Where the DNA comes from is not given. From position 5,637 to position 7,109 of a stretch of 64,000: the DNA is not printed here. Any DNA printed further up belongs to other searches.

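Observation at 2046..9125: igr/ChsE-ChsH-Ltp2-like parts list for sterol or branched side-chain cleavage, including a Cys-less thiolase-fold protein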

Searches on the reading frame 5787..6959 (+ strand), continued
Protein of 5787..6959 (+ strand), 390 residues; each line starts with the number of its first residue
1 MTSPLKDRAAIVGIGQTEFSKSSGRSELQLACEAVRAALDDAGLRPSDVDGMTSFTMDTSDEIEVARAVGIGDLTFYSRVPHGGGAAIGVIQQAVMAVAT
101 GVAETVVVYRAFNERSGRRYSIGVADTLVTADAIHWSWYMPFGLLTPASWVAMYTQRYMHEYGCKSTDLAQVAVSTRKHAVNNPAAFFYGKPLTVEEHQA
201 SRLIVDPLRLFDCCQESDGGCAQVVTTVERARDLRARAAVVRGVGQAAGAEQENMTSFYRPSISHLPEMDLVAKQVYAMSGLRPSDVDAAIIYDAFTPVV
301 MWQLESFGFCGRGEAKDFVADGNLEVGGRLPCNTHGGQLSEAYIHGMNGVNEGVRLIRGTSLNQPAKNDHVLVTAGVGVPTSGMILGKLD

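Call 44: search_protein_families(library=ncbifam, proteins=[L018:9480-11018:-, L018:11062-12201:-, L018:12225-13286:-, L018:13283-13783:-, L018:13780-14193:-, L035:6580-7605:-, L035:7602-8618:-, L035:11983-13746:+, L028:3183-4121:-, L028:4118-5305:-], max_evalue=1e-8)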
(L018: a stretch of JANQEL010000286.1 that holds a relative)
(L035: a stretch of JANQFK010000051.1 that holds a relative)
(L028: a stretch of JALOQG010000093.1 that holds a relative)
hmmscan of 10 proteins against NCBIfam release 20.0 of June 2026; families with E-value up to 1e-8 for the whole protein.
L018:9480-11018:- (512 aa): 93 families (the best 25 are shown)
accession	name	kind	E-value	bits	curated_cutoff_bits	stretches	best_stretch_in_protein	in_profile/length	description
NF038341.1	ligase_FadD4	exception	7.8e-151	502.9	850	1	18-505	17-504/506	fatty-acid--CoA ligase FadD4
NF009071.0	PRK12406.1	subfamily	1.2e-140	469.4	701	1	22-508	11-505/510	acyl-CoA synthetase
NF009929.0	PRK13390.1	equivalog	2.8e-119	398.7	951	1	25-502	26-501/501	acyl-CoA synthetase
NF004837.0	PRK06187.1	subfamily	8e-107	357.7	476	1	6-510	17-527/531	long-chain-fatty-acid--CoA ligase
NF006182.0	PRK08316.1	subfamily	1.3e-86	291.1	663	1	7-507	21-519/523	fatty acyl-CoA synthetase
NF038344.1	bile_CoA_BaiB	exception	8.8e-78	261.9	650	1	23-501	46-497/504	bile acid--CoA ligase BaiB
NF005702.0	PRK07514.1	subfamily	9.6e-76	255.1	558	1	8-505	14-500/506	malonyl-CoA synthase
NF005676.0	PRK07470.1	equivalog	3.4e-75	253.7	774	1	7-503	30-527/544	acyl-CoA synthetase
NF004797.0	PRK06145.1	equivalog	2.2e-72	244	850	1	6-505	11-495/499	acyl-CoA synthetase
NF005859.1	PRK07788.1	exception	4.8e-69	233.3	875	1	7-503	68-556/560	long-chain-fatty-acid--CoA ligase FadD2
NF052269.1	Staph_lig_FadD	equivalog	1.7e-68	231.2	650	1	11-502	14-490/499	long-chain-fatty-acid--CoA ligase FadD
NF005307.0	PRK06839.1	equivalog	2.1e-68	231.2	748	1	10-502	15-490/496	o-succinylbenzoate--CoA ligase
NF005857.1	PRK07786.1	exception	6.1e-68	229.6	733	1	10-505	22-512/513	fatty-acid--CoA ligase FadD5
NF002966.0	PRK03640.1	equivalog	6.4e-68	229.5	556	1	7-503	12-478/483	o-succinylbenzoate--CoA ligase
NF009921.1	PRK13382.1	exception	1.4e-66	225.4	850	1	2-501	41-528/529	acyl-CoA ligase FadD12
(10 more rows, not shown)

L018:11062-12201:- (379 aa): 17 families
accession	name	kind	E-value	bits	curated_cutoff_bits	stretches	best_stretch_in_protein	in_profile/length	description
NF006180.0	PRK08313.1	subfamily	5.4e-200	664.2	514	1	1-377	8-385/389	thiolase domain-containing protein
NF004721.0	PRK06065.1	equivalog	2.6e-63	214.2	455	1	1-353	14-369/393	thiolase domain-containing protein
NF004720.0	PRK06064.1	subfamily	1.4e-54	185.4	420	1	1-376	6-387/389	thiolase domain-containing protein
NF004810.0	PRK06157.1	equivalog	5e-49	167.5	403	1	2-367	12-388/400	acetyl-CoA acetyltransferase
NF009228.0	PRK12578.1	subfamily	5.9e-41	140.4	485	1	1-374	7-385/387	thiolase domain-containing protein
NF006102.0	PRK08256.1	subfamily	7.4e-40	137.2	436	1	2-366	8-383/394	lipid-transfer protein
NF004722.0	PRK06066.1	equivalog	1.4e-38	132.9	516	1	1-357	8-366/385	thiolase domain-containing protein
NF004982.0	PRK06365.1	equivalog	1.5e-38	133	695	2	1-240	20-263/430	thiolase domain-containing protein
NF004715.0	PRK06059.1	equivalog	2.9e-38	131.9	424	1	21-359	26-383/399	lipid-transfer protein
NF005704.0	PRK07516.1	subfamily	1.1e-37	130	412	1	2-364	7-375/389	thiolase domain-containing protein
NF053570.1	AcCoTHIOL_METTL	equivalog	1.5e-37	129.4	600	1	1-375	6-382/385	acetyl-CoA acetyltransferase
NF005892.0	PRK07855.1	subfamily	2.9e-37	128.5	469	1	2-360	11-375/390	lipid-transfer protein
NF004811.0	PRK06158.1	subfamily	1.9e-36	125.9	421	1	3-365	14-369/384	acetyl-CoA acetyltransferase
NF053628.1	BnzsclthlBbsBGT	equivalog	5e-31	107.8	750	1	2-366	10-372/389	benzoylsuccinyl-CoA thiolase subunit BbsB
NF006010.0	PRK08142.1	subfamily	2.3e-21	76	462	1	15-364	22-372/388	thiolase domain-containing protein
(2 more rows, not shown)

L018:12225-13286:- (353 aa): 19 families
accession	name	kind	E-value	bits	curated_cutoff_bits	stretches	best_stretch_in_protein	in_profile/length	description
NF005924.0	PRK07937.1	subfamily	6.9e-157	522.4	419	1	1-352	1-352/353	lipid-transfer protein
NF004720.0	PRK06064.1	subfamily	7.2e-34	117.2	420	1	2-335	1-365/389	thiolase domain-containing protein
NF006180.0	PRK08313.1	subfamily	4.6e-33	114.6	514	1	1-291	2-301/389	thiolase domain-containing protein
NF004722.0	PRK06066.1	equivalog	2.2e-24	86.2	516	1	3-349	4-383/385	thiolase domain-containing protein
NF004811.0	PRK06158.1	subfamily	1.8e-23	83.2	421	1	4-291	9-297/384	acetyl-CoA acetyltransferase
NF004721.0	PRK06065.1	equivalog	2.9e-23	82.4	455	1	3-333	10-368/393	thiolase domain-containing protein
NF009228.0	PRK12578.1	subfamily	1.2e-21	76.8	485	1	1-291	1-302/387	thiolase domain-containing protein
NF005704.0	PRK07516.1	subfamily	1.7e-20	73.4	412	1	3-292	2-304/389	thiolase domain-containing protein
NF053570.1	AcCoTHIOL_METTL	equivalog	1.7e-20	73.2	600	1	2-338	1-364/385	acetyl-CoA acetyltransferase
NF006102.0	PRK08256.1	subfamily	2.8e-18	66.2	436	1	1-292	1-310/394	lipid-transfer protein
NF006010.0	PRK08142.1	subfamily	9.9e-17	60.8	462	1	142-292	147-299/388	thiolase domain-containing protein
NF004810.0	PRK06157.1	equivalog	1.6e-16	60.4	403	1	2-291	6-311/400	acetyl-CoA acetyltransferase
NF004715.0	PRK06059.1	equivalog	2.6e-16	59.6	424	1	54-224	59-229/399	lipid-transfer protein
NF053628.1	BnzsclthlBbsBGT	equivalog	2.8e-15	56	750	1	3-291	5-297/389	benzoylsuccinyl-CoA thiolase subunit BbsB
NF004982.0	PRK06365.1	equivalog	3.3e-14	52.8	695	1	1-241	14-260/430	thiolase domain-containing protein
NF005892.0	PRK07855.1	subfamily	6.3e-13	48.3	469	1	130-242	139-253/390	lipid-transfer protein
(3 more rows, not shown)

L018:13283-13783:- (166 aa): 0 families

L018:13780-14193:- (137 aa): 0 families

L035:6580-7605:- (341 aa): 11 families
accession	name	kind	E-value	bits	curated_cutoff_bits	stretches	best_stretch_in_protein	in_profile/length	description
TIGR03466.1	HpnA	hypoth_equivalog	6.4e-44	150.2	367.65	1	1-324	1-326/327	hopanoid-associated sugar epimerase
NF052578.1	StrlDmthSdmBMthl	equivalog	1.4e-27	97.3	600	1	1-320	1-323/328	sterol demethylase protein SdmB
NF042422.1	oxyalk_red_OleD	equivalog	5.7e-17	62.1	580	1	1-190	1-187/329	2-alkyl-3-oxoalkanoate reductase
TIGR04180.1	EDH_00030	hypoth_equivalog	9.9e-14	51.1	475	1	3-172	1-179/297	NAD-dependent 4,6-dehydratase LegB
NF042423.1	oxyalk_red_Shew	equivalog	4.6e-13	48.9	580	1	2-176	10-182/331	2-alkyl-3-oxoalkanoate reductase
TIGR01746.1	Thioester-redct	subfamily_domain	5e-12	45.7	213.35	1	2-173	1-200/371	thioester reductase domain-containing protein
TIGR03589.1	PseB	equivalog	1.7e-11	43.7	407.75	1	2-121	6-131/324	UDP-N-acetylglucosamine 4,6-dehydratase (inverting)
NF058621.1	DiazavRedAvaA7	equivalog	8.9e-11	42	400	1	1-172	1-175/304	3-diazoavenalumate denitrifying reductase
NF041293.1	G6PDh_Azf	equivalog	4.1e-10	39.5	400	1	3-118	5-118/252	NAD-dependent glucose-6-phosphate dehydrogenase Azf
TIGR01179.1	galE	equivalog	5e-10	38.7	262.3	1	2-153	1-159/332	UDP-glucose 4-epimerase GalE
NF050030.1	thlkprotThyD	equivalog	2.3e-09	36.8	400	1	1-114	1-120/305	thylakoid membrane protein ThyD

L035:7602-8618:- (338 aa): 15 families
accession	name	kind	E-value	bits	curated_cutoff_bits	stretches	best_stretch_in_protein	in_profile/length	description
TIGR03617.1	F420_MSMEG_2256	subfamily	4.3e-100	334.7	278.15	1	20-337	1-317/318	TIGR03617 family F420-dependent LLM class oxidoreductase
TIGR03564.1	F420_MSMEG_4879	subfamily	3e-35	122.1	234.25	1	17-264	2-237/265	TIGR03564 family F420-dependent LLM class oxidoreductase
TIGR04024.1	F420_NP1902A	hypoth_equivalog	6.9e-31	107.2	345.4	1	5-294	6-286/330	TIGR04024 family LLM class F420-dependent oxidoreductase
TIGR03559.1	F420_Rv3520c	subfamily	3.7e-28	98.5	335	1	13-291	12-298/325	LLM class F420-dependent oxidoreductase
TIGR03619.1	F420_Rv2161c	subfamily_domain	2.4e-24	86.3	166.9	1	29-232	35-226/247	TIGR03619 family F420-dependent LLM class oxidoreductase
TIGR03555.1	F420_mer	equivalog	3.7e-23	82.4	348.7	1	45-291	46-278/325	5,10-methylenetetrahydromethanopterin reductase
TIGR03841.1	F420_Rv3093c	subfamily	7.5e-23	81.4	213.65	1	9-292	5-269/298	LLM class F420-dependent oxidoreductase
NF002619.0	PRK02271.1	equivalog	4.5e-19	68.9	276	1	47-290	49-278/329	5,10-methylenetetrahydromethanopterin reductase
TIGR03857.1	F420_MSMEG_2249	hypoth_equivalog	4.8e-19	68.8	218.4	1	16-233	16-225/329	TIGR03857 family LLM class F420-dependent oxidoreductase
TIGR03560.1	F420_Rv1855c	subfamily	7.1e-19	68.5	231.4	1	17-211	33-219/227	TIGR03560 family F420-dependent LLM class oxidoreductase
TIGR03621.1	F420_MSMEG_2516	subfamily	1.2e-16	60.7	213.15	1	16-197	16-192/295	TIGR03621 family F420-dependent LLM class oxidoreductase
TIGR03554.1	F420_G6P_DH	equivalog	1.2e-16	60.6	420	1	48-215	60-224/331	glucose-6-phosphate dehydrogenase (coenzyme-F420)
TIGR03620.1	F420_MSMEG_4141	subfamily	6.9e-16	58.4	219.8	1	3-122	6-121/280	TIGR03620 family F420-dependent LLM class oxidoreductase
TIGR04465.1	ArgArg_F420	equivalog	4e-14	52.5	470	1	41-234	97-282/364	F420-dependent hydroxymycolic acid dehydrogenase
TIGR03557.1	F420_G6P_family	subfamily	6.2e-14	51.9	210.4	1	47-193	55-199/316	TIGR03557 family F420-dependent LLM class oxidoreductase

L035:11983-13746:+ (587 aa): 61 families (the best 25 are shown)
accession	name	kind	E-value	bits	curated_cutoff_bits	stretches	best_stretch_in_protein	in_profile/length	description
NF006134.1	PRK08279.1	equivalog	2.1e-218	726.7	625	1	3-581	30-598/605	long-chain-acyl-CoA synthetase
NF038342.1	FACL_FadD6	exception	9.1e-134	447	975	1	4-576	27-573/584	long-chain-acyl-CoA synthetase FadD6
NF004808.0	PRK06155.1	equivalog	5e-82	275.9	722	1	10-551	14-523/542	ATP-dependent acyl-CoA ligase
NF052587.1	SterCoASynCasI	equivalog_domain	2.5e-54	184.7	900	1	50-552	39-510/550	steroid-22-oyl-CoA synthetase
NF005897.1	PRK07867.1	exception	1.5e-52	179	850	1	181-554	142-489/496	long-chain-fatty-acid--CoA ligase FadD17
NF005898.0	PRK07868.1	equivalog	3.1e-52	177.5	925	1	19-573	449-977/994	acyl-CoA synthetase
NF004837.0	PRK06187.1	subfamily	3.2e-50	170.9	476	1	15-549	6-521/531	long-chain-fatty-acid--CoA ligase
NF005947.1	PRK08008.1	equivalog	5.1e-47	160.7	651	1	22-546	12-517/518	crotonobetaine/carnitine-CoA ligase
NF009927.1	PRK13388.1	exception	2e-45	155.3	800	1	54-571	42-521/523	fatty-acid--CoA ligase FadD1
NF006182.0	PRK08316.1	subfamily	8.3e-40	136.7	663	2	14-273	8-262/523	fatty acyl-CoA synthetase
NF004814.0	PRK06164.1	equivalog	1.7e-35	122.6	677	2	18-288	11-286/540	acyl-CoA synthetase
NF005714.0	PRK07529.1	subfamily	5e-33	114.3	632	1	41-549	62-575/640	acyl-CoA synthetase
NF005676.0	PRK07470.1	equivalog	7.6e-33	113.9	774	2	17-306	20-302/544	acyl-CoA synthetase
NF004511.1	PRK05852.1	equivalog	2.3e-31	109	650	1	42-536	26-490/505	FadD7 family fatty acid--CoA ligase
NF005863.0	PRK07798.1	subfamily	5.6e-29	101.1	543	1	16-525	3-506/540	acyl-CoA synthetase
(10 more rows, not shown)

L028:3183-4121:- (312 aa): 0 families

L028:4118-5305:- (395 aa): 69 families (the best 25 are shown)
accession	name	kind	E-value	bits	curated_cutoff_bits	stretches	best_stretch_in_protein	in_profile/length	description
NF008570.0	PRK11522.1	equivalog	1.6e-69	234.7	612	1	21-393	81-460/464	putrescine aminotransferase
TIGR00707.1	argD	subfamily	3.2e-68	230.3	410.05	1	10-384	10-377/381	acetylornithine/succinylornithine family transaminase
NF053554.1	prodigi_MAP_PigE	equivalog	3.6e-67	227.4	850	1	7-335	398-729/837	prodigiosin MAP biosynthesis aminotransferase PigE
NF002325.0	PRK01278.1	subfamily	1.8e-64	217.8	372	1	10-392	14-391/395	acetylornithine transaminase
NF002874.0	PRK03244.1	equivalog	1e-61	208.9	457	1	12-390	28-395/399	acetylornithine transaminase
NF003468.0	PRK05093.1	subfamily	2e-61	207.9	522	1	11-390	25-402/405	acetylornithine/succinyldiaminopimelate transaminase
TIGR03372.1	putres_am_tran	equivalog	4.6e-59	200.5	658.65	1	22-347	70-402/442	putrescine aminotransferase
NF049939.1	HyAminethphonNHLyPbfA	equivalog_domain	1.8e-57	194.8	525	1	12-339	46-385/442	(R)-1-hydroxy-2-aminoethylphosphonate ammonia-lyase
TIGR03246.1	arg_catab_astC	subfamily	2.1e-57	194.9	609.95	1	11-389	19-395/397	acetylornithine/succinylornithine family transaminase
NF005993.0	PRK08117.1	subfamily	3.6e-57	193.9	574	2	163-387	201-427/433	aspartate aminotransferase family protein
NF004718.0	PRK06062.1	subfamily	1.3e-56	192.1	472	2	168-337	216-385/454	hypothetical protein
NF004426.0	PRK05769.1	equivalog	2.1e-56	191.6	552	2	164-340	216-386/441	acetyl ornithine aminotransferase family protein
TIGR00508.1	bioA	equivalog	4.9e-54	183.5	405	1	11-350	15-384/419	adenosylmethionine--8-amino-7-oxononanoate transaminase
NF042418.1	LysJ_Th_th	equivalog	5.3e-54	183.6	700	1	10-372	19-370/386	[LysW]-aminoadipate semialdehyde transaminase LysJ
NF003397.0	PRK04612.1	equivalog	3.7e-53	180.8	735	1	10-384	23-398/408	acetylornithine transaminase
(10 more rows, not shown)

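Call 57: search_solved_structures(query=L013:5515-6132:+, max_evalue=0.00001, show_alignments=1)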
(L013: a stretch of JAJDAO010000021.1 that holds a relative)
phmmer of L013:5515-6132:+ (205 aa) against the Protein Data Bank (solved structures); distinct sequences matched with E-value up to 0.00001: 23.
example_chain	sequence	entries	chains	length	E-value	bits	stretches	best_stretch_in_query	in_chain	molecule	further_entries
3bjb_A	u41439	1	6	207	2.5e-17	66.6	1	3-115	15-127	Probable transcriptional regulator, TetR family protein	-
5cw8_A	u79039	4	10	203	6e-17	65.4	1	5-136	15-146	HTH-type transcriptional repressor KstR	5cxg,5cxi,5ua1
3mnl_A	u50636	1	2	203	6e-17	65.4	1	5-136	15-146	TRANSCRIPTIONAL REGULATORY PROTEIN (PROBABLY TETR-FAMILY)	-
5aqc_A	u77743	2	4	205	6.1e-17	65.3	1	5-136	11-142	HTH-TYPE TRANSCRIPTIONAL REPRESSOR KSTR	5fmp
5ua2_A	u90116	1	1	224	7.3e-17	65.1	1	5-136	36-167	HTH-type transcriptional repressor KstR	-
1ui5_A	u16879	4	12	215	1.9e-12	50.6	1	9-117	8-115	A-factor receptor homolog | CprB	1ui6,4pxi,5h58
9b7y_A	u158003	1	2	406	1.3e-09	41.4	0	3-63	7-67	Transcriptional repressor Mce3R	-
4ich_A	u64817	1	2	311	2.6e-08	37.2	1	3-101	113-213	Transcriptional regulator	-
4kwa_A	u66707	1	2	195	9.4e-08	35.4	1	10-101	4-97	Transcriptional regulator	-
4jnn_A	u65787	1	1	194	1.1e-07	35.1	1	10-101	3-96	Transcriptional regulator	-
4nel_A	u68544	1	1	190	1.5e-07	34.8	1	10-101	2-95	Transcriptional regulator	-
3whb_A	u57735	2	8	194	4.8e-07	33.1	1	11-92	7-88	Fatty acid metabolism regulator protein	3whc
1vi0_A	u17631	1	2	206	5e-07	33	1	11-92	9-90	transcriptional regulator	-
5ovy_B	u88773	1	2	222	1.6e-06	31.4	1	3-62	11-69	Putative transcriptional regulator, TetR family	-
6ayi_A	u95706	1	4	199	2.8e-06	30.6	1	4-143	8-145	HTH-type transcriptional regulator UidR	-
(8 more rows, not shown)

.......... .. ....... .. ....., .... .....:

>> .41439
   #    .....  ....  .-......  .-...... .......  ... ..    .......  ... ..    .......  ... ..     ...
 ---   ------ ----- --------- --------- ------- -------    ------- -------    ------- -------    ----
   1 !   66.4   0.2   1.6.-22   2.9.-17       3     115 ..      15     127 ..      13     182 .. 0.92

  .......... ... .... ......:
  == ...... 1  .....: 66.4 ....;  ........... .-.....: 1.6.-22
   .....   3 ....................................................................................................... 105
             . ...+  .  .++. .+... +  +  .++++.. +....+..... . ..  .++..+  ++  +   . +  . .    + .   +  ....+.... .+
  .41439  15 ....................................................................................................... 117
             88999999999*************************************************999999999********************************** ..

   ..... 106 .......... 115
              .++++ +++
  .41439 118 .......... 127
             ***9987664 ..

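Call 58: search_protein_families(library=ncbifam, proteins=[L013:5515-6132:+, L091:2804-3445:+, L091:13912-14574:+], max_evalue=0.00001)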
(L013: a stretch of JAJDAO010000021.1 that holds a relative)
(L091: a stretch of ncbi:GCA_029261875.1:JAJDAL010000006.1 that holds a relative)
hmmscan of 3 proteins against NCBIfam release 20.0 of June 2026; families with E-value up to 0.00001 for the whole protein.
L013:5515-6132:+ (205 aa): 13 families
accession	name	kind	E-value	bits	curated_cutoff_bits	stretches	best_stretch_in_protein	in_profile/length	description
NF033703.1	transcr_KstR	equivalog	1.9e-29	102.6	280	1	6-198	3-184/185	cholesterol catabolism transcriptional regulator KstR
NF041196.1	ScbR_bind_reg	equivalog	1.9e-12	47.7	150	1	13-134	9-132/191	ScbR family autoregulator-binding transcription factor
NF053878.1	FATransRegFadRBac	equivalog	9.7e-10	38.5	200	1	10-97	3-90/190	fatty acid metabolism transcriptional regulator FadR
TIGR03968.1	mycofact_TetR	equivalog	9.4e-09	35.1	224.9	1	11-78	10-77/190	mycofactocin system transcriptional regulator MftR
NF007015.0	PRK09480.1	equivalog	1.1e-07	31.6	120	1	5-150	5-151/197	nucleoid occlusion factor SlmA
NF050111.1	TransRegSACE7040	equivalog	1.2e-07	31.8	250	1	11-63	2-54/186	SACE_7040 family transcriptional regulator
NF053731.1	TransRegFasRMycb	equivalog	4.7e-07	29.8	330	1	9-90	10-91/199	HTH-type transcriptional activator FasR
NF007949.0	PRK10668.1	equivalog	7.3e-07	28.9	271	1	7-83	8-87/216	multidrug efflux transporter transcriptional repressor AcrR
NF051852.1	efflux_TF_MtrR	exception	1.8e-06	27.9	280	1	13-80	13-80/205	multidrug efflux system transcriptional repressor MtrR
NF011572.0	PRK14996.1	equivalog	2.4e-06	27.6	144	1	8-72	6-70/192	TetR family transcriptional regulator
TIGR03613.1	RutR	equivalog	7e-06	26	368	0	7-64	5-62/202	pyrimidine utilization regulatory protein R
NF058643.1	TranRegCurRPseudo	equivalog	7.1e-06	25.8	300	1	6-93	3-91/193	TetR family transcriptional repressor CurR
TIGR03384.1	betaine_BetI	equivalog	8e-06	25.7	201.3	0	9-92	7-90/189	choline-binding transcriptional repressor BetI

L091:2804-3445:+ (213 aa): 4 families
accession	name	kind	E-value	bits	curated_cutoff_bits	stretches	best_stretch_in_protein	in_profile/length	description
NF041196.1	ScbR_bind_reg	equivalog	1.1e-09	38.7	150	1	18-183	3-164/191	ScbR family autoregulator-binding transcription factor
NF008402.0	PRK11202.1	equivalog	4.6e-08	33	151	1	21-110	11-102/211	HTH-type transcriptional repressor FabR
NF051852.1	efflux_TF_MtrR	exception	2.2e-07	30.9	280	1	18-182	7-175/205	multidrug efflux system transcriptional repressor MtrR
NF053878.1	FATransRegFadRBac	equivalog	5.1e-06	26.4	200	1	24-168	6-148/190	fatty acid metabolism transcriptional regulator FadR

L091:13912-14574:+ (220 aa): 6 families
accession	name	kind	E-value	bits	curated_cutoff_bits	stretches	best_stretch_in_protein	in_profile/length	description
NF033703.1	transcr_KstR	equivalog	1.5e-32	112.7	280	1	22-214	3-184/185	cholesterol catabolism transcriptional regulator KstR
NF041196.1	ScbR_bind_reg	equivalog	4.1e-10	40.2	150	1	29-156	9-138/191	ScbR family autoregulator-binding transcription factor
NF053878.1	FATransRegFadRBac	equivalog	2.7e-09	37.1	200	1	28-85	5-62/190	fatty acid metabolism transcriptional regulator FadR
TIGR03968.1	mycofact_TetR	equivalog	5.2e-08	32.7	224.9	1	28-92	11-75/190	mycofactocin system transcriptional regulator MftR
NF037937.1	septum_RefZ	equivalog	7.5e-07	29.2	180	1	29-84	2-57/195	forespore capture DNA-binding protein RefZ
TIGR03384.1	betaine_BetI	equivalog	5.2e-06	26.3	201.3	1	23-102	6-84/189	choline-binding transcriptional repressor BetI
